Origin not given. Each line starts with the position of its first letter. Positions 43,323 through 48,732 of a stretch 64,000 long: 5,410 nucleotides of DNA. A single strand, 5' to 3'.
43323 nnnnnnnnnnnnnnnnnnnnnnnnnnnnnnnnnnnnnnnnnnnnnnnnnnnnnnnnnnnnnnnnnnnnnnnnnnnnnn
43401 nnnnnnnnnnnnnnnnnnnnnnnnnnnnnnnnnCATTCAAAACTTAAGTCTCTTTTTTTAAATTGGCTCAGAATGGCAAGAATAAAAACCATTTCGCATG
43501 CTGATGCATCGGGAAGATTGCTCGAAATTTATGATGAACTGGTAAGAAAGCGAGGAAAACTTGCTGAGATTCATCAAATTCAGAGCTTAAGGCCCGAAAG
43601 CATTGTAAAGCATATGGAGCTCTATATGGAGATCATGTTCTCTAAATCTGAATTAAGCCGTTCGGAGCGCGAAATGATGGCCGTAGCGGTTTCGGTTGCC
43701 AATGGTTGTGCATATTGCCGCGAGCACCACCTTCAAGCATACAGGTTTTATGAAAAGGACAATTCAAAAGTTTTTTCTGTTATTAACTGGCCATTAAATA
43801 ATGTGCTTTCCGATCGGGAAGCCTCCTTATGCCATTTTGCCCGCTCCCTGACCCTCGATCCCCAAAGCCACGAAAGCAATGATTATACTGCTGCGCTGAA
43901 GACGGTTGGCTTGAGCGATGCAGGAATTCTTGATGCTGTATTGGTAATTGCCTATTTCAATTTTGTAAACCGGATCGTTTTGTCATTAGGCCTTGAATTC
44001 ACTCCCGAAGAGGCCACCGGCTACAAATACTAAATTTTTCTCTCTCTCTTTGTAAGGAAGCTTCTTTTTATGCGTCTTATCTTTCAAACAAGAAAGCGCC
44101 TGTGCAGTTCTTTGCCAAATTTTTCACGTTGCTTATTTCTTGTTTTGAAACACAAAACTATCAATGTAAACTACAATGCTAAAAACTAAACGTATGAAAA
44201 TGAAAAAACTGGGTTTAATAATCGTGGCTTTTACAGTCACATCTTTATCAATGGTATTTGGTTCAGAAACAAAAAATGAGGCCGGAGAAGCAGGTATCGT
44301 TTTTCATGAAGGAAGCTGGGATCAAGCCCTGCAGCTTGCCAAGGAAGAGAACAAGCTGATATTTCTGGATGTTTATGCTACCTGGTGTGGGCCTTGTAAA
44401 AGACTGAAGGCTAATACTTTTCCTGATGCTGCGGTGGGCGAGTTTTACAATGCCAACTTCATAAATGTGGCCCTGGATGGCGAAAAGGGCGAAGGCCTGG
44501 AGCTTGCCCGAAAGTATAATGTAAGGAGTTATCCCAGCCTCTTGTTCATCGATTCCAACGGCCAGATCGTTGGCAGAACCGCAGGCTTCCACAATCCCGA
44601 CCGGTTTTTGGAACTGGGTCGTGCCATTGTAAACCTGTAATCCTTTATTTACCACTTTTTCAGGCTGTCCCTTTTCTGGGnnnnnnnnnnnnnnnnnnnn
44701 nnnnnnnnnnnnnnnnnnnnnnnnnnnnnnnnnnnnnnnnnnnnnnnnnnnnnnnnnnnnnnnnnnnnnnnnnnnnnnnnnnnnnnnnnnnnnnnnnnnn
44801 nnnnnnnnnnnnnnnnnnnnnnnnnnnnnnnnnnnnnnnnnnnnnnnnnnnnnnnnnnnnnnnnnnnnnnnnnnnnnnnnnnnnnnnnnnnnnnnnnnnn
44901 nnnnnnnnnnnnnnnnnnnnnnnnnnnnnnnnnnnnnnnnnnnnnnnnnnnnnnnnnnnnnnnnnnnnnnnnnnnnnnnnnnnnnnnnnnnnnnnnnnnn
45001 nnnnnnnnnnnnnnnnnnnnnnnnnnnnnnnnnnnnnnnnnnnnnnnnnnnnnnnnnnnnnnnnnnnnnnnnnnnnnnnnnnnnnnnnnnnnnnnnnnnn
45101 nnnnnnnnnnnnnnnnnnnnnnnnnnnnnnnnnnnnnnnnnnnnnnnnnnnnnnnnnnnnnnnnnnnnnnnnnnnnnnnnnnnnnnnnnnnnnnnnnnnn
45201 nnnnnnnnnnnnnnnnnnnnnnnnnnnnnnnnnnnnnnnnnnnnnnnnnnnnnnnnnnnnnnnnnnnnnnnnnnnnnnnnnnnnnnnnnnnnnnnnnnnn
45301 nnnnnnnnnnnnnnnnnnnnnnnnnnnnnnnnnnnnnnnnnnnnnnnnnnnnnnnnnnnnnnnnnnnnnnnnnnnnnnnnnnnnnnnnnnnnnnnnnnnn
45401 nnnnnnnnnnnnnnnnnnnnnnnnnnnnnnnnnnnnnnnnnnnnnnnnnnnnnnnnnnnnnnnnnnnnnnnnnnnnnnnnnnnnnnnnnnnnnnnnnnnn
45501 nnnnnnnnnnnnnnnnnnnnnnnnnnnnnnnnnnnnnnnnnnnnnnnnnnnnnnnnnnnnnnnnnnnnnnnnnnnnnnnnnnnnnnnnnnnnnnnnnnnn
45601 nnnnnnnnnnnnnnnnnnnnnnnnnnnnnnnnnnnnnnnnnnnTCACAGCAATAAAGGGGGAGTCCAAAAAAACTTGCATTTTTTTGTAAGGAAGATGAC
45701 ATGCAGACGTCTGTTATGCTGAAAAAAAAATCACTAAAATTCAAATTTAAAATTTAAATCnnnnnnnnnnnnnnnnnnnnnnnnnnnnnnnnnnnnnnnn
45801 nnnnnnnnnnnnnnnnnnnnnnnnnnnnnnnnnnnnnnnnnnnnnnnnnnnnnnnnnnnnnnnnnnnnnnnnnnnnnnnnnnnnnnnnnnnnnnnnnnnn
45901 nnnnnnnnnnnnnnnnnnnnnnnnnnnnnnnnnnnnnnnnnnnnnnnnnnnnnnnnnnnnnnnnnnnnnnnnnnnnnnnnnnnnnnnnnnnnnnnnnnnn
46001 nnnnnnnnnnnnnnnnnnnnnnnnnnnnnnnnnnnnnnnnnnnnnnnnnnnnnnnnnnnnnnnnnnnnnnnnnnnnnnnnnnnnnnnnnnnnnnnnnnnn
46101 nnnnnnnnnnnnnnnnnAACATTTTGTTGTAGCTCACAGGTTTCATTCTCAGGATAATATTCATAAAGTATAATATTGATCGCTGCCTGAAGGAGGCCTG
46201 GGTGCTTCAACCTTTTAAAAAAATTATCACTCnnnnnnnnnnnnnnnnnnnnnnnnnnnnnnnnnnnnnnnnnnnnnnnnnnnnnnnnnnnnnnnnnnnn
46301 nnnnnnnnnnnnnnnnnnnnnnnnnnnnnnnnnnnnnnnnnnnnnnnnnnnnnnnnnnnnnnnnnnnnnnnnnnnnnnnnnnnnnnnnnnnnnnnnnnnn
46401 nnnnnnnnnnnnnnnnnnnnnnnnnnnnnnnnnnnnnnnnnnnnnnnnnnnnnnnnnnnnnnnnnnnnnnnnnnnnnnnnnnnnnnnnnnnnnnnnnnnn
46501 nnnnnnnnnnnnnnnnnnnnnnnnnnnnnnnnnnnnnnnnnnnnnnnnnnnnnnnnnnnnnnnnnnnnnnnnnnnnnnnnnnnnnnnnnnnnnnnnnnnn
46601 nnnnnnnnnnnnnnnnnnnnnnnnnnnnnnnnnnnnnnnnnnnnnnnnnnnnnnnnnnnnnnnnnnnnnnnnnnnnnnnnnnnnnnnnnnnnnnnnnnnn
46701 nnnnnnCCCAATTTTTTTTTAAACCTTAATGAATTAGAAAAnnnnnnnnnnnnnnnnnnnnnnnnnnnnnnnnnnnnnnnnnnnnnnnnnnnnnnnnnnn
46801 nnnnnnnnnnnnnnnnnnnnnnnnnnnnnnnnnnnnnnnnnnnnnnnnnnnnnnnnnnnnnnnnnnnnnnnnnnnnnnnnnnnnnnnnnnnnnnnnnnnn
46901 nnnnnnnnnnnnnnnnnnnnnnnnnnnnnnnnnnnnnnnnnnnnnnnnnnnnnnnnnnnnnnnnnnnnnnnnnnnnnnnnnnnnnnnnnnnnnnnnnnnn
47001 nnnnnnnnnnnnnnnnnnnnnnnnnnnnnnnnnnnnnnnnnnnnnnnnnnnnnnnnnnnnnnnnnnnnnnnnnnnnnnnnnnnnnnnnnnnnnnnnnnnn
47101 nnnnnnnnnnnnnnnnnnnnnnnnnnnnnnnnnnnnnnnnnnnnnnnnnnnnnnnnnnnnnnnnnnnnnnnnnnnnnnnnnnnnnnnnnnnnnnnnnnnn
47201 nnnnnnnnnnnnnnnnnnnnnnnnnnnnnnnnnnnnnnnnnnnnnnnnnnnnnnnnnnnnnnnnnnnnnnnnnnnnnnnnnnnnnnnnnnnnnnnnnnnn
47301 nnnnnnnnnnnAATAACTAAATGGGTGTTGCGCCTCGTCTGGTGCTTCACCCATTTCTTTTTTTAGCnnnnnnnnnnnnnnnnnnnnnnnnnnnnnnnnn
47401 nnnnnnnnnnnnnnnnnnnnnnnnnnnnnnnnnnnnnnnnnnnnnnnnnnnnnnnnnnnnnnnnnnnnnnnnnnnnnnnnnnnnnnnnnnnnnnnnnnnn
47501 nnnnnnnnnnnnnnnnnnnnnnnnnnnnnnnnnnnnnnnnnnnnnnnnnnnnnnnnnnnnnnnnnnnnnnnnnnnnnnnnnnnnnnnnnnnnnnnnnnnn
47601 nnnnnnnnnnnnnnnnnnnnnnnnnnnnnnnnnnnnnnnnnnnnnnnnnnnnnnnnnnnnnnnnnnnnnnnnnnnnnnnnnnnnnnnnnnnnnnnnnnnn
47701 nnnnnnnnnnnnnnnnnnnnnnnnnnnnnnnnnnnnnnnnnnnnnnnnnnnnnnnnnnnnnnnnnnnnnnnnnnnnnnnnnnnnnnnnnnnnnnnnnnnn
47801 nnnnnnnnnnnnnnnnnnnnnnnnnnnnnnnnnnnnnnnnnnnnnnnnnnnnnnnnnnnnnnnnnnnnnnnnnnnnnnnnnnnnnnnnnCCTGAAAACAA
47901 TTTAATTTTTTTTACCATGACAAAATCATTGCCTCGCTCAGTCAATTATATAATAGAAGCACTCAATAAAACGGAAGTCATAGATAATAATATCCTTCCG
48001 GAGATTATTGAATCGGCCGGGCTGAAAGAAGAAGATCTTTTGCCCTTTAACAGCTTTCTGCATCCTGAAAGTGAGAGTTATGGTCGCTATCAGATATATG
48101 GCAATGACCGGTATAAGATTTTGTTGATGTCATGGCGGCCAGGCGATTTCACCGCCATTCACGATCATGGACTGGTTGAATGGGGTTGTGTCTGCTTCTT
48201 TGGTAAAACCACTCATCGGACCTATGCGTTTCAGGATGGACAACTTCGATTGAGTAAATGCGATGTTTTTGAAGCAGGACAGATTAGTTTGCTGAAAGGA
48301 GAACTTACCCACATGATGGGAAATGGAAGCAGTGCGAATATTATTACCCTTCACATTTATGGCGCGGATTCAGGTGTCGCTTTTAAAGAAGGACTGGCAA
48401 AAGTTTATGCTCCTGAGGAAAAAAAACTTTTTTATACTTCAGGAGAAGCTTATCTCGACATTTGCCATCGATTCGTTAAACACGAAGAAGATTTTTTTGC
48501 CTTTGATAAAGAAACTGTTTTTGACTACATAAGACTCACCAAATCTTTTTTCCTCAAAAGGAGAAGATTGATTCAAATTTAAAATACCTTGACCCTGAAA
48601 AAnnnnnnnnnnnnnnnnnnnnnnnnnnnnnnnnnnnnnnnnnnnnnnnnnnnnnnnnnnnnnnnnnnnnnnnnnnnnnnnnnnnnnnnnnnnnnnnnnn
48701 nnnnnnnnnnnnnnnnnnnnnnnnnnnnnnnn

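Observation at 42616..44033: Small soluble anti-sigma with RsrA-like Cys/His spacing, a candidate thiol-redox switch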

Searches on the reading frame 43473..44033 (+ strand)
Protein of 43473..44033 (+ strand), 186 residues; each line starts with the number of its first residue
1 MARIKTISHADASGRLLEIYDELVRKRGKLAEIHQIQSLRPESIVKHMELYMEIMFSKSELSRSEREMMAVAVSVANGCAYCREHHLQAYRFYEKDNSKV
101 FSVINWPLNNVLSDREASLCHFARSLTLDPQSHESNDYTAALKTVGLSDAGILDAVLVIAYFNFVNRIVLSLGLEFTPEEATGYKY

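Call 3: search_protein_families(library=pfam, proteins=[window:43473-44033:+], max_evalue=1)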
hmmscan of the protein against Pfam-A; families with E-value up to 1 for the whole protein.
window:43473-44033:+ (186 aa): 2 families
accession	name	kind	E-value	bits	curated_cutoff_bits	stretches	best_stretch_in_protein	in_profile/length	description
PF02627.25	CMD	-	2.5e-13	50.3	23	1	49-91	9-50/84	Carboxymuconolactone decarboxylase family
PF04636.18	PA26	-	0.023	14.1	29.4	1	17-175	22-176/445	PA26 p53-induced protein (sestrin)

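Call 4: search_protein_families(library=ncbifam, proteins=[window:43473-44033:+], max_evalue=1)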
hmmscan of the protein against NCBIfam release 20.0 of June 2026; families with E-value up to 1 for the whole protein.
window:43473-44033:+ (186 aa): 10 families
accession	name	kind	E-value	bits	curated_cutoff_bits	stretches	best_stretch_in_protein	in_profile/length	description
TIGR01926.1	peroxid_rel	subfamily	2.3e-40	138.2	81.8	1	3-178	2-177/178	peroxidase-related enzyme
TIGR04030.1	perox_Avi_7169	hypoth_equivalog_domain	1.4e-19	70.9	233.15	1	53-173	62-183/185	alkylhydroperoxidase domain protein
NF041238.1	AhpD_rel_CFYUT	equivalog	1.1e-11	44.6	175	1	34-179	180-338/357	alkylhydroperoxidase-related (seleno)protein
TIGR00778.1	ahpD_dom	domain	3.8e-08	32.7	27.8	1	60-86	2-28/51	alkylhydroperoxidase AhpD family core domain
TIGR04169.1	perox_w_seleSAM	hypoth_equivalog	6.9e-06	26.1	120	1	29-88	8-66/109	arsenosugar biosynthesis-associated peroxidase-like protein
TIGR00777.1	ahpD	subfamily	0.0011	18.8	191.95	1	51-102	103-153/177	alkylhydroperoxidase, AhpD family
TIGR04029.1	CMD_Avi_7170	hypoth_equivalog_domain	0.0036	18.1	100.75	1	110-172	110-171/174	CMD domain protein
NF053654.1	GroundWater_YciW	equivalog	0.0049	16.6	310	1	1-164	1-161/179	YciW-related (seleno)protein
NF041047.1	GSU3128_fam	equivalog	0.019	15.1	110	1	61-88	17-44/84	GSU3128 family (seleno)protein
NF041537.1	ArsM_AhpD_UU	exception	0.021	13.6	510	1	33-88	253-308/345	arsenite methyltransferase/AhpD domain selenoprotein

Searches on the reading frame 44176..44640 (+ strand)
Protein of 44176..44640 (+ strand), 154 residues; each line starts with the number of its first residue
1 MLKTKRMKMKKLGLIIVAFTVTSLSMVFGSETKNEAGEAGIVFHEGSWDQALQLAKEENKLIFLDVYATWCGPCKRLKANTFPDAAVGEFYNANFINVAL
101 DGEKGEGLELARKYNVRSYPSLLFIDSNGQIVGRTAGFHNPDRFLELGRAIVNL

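Call 3: search_protein_families(library=pfam, proteins=[window:44176-44640:+], max_evalue=1)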
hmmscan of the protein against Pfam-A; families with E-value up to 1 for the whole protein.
window:44176-44640:+ (154 aa): 7 families
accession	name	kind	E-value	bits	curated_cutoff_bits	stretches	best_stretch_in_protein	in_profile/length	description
PF13098.12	Thioredoxin_2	-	5.9e-16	59.1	27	1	55-146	1-102/104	Thioredoxin-like domain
PF13899.12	Thioredoxin_7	-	6.5e-13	49.1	27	1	47-126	5-82/83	Thioredoxin-like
PF00085.26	Thioredoxin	-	1e-11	45.2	23.5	1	46-140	8-93/103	Thioredoxin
PF03190.21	Thioredox_DsbH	-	6.7e-10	39.6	27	1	49-104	27-82/163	Protein of unknown function, DUF255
PF13905.12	Thioredoxin_8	-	9.6e-05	23.1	27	1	94-131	59-94/94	Thioredoxin-like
PF08534.16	Redoxin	-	0.0003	21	26.6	1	50-76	19-46/148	Redoxin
PF07449.17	HyaE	-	0.0016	18.9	22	1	90-140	57-104/108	Hydrogenase-1 expression protein HyaE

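Call 4: search_protein_families(library=ncbifam, proteins=[window:44176-44640:+], max_evalue=1)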
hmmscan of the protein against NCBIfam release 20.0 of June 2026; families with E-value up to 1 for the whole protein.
window:44176-44640:+ (154 aa): 16 families
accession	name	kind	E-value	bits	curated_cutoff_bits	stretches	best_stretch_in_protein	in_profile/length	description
NF045694.1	seleno_TsoB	exception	1.2e-16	59.9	805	1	7-146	423-566/572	rhodanese/DsbD fusion-like selenoprotein TsoB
NF001419.0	PRK00293.1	subfamily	1.3e-15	57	330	1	36-146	454-567/574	protein-disulfide reductase DsbD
TIGR01068.1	thioredoxin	equivalog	1.4e-12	47.7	96.8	1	53-145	8-94/101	thioredoxin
NF002854.0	PRK03147.1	subfamily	7.8e-10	38.9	170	2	3-76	3-79/176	thiol-disulfide oxidoreductase ResA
NF008229.0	PRK10996.1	equivalog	1.7e-08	34.3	125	1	53-137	46-124/141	thioredoxin TrxC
TIGR01126.1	pdi_dom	equivalog_domain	2.3e-08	34.3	107.2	1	55-130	10-83/105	protein disulfide-isomerase domain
TIGR01130.1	ER_PDI_fam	subfamily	1.4e-07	31.4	344.25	1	57-127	16-84/476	protein disulfide-isomerase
NF043050.1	DisulfRedDsbH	equivalog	2.3e-07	31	190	1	32-138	34-147/166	disulfide reductase DsbH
NF006898.0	PRK09381.1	equivalog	7.1e-06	26.4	138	1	59-134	21-90/109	thioredoxin TrxA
TIGR00385.1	dsbE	subfamily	7.5e-05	22.4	123.15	1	57-76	61-80/173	DsbE family thiol:disulfide interchange protein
NF041202.1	StoA_CxxC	exception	0.0011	18.9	210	1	7-76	1-69/163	endospore biogenesis thiol-disulfide oxidoreductase StoA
NF047696.1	ThlDiSintTplARhiz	equivalog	0.0012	18.7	230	1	49-76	87-114/219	thiol:disulfide interchange protein TlpA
NF010625.0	PRK14018.1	equivalog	0.0042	15.6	522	1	56-132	53-132/521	bifunctional peptide-methionine (S)-S-oxide reductase MsrA/peptide-methionine (R)-S-oxide reductase MsrB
NF011941.0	PRK15412.1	equivalog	0.022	14.3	359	1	58-76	67-85/185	thiol:disulfide interchange protein DsbE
TIGR02196.1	GlrX_YruB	hypoth_equivalog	0.11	13.1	88.55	1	66-131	4-61/74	glutaredoxin-like protein, YruB-family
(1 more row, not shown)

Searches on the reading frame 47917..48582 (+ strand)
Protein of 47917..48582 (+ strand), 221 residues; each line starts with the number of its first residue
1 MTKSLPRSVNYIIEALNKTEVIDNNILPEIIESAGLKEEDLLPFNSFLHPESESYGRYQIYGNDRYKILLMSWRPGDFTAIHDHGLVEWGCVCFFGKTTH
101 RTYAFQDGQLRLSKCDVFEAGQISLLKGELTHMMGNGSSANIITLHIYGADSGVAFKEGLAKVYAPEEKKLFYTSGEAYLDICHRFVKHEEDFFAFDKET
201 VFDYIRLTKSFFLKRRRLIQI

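Call 40: search_protein_families(library=pfam, proteins=[window:47917-48582:+], max_evalue=0.001)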
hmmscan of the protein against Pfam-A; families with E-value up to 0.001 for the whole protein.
window:47917-48582:+ (221 aa): 1 family
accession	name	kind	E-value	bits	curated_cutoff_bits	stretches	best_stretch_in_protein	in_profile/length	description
PF05995.18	CDO_I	-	1.7e-06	28.1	23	1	13-148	19-157/170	Cysteine dioxygenase type I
